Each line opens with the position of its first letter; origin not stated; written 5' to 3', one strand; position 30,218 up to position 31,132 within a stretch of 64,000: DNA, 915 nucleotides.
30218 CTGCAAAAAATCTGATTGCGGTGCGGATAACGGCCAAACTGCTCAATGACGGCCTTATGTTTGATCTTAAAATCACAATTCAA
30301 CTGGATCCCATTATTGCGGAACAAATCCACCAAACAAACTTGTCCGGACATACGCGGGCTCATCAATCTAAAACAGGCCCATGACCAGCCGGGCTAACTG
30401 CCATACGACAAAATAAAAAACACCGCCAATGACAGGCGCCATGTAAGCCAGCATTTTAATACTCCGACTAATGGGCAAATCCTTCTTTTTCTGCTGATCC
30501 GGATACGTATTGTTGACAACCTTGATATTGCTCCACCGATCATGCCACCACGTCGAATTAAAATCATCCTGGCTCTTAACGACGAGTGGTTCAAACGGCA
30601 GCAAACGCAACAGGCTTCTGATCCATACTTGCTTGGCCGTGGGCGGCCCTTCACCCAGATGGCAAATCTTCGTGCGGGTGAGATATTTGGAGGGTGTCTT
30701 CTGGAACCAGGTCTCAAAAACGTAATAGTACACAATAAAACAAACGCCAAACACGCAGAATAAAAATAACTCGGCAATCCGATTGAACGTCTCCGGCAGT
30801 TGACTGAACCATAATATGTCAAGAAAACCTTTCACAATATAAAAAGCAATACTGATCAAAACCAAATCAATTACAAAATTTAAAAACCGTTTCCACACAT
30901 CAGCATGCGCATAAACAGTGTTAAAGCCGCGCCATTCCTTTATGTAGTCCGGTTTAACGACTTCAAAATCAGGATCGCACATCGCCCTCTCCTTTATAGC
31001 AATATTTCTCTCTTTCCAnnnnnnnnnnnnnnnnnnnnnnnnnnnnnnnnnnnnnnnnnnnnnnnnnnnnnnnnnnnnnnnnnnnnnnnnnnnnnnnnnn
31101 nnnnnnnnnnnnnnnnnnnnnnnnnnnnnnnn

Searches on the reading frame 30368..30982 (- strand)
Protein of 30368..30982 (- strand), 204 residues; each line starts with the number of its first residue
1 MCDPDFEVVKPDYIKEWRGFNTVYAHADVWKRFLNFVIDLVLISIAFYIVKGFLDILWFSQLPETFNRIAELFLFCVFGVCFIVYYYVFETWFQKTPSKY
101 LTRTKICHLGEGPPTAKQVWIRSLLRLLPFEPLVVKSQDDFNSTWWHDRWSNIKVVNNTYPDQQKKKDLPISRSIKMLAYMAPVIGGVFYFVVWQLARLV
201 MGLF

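Call 7: search_protein_families(library=pfam, proteins=[window:30368-30982:-], max_evalue=0.01)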
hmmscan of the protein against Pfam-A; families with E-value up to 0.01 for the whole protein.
window:30368-30982:- (204 aa): 1 family
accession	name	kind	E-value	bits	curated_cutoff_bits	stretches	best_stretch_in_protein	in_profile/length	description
PF06271.18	RDD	-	9.7e-16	58.7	24.1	1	27-188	2-120/137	RDD family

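Call 56: search_protein_families(library=ncbifam, proteins=[window:30368-30982:-], max_evalue=0.00001)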
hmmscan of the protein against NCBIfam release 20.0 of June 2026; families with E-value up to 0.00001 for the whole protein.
window:30368-30982:- (204 aa): 0 families
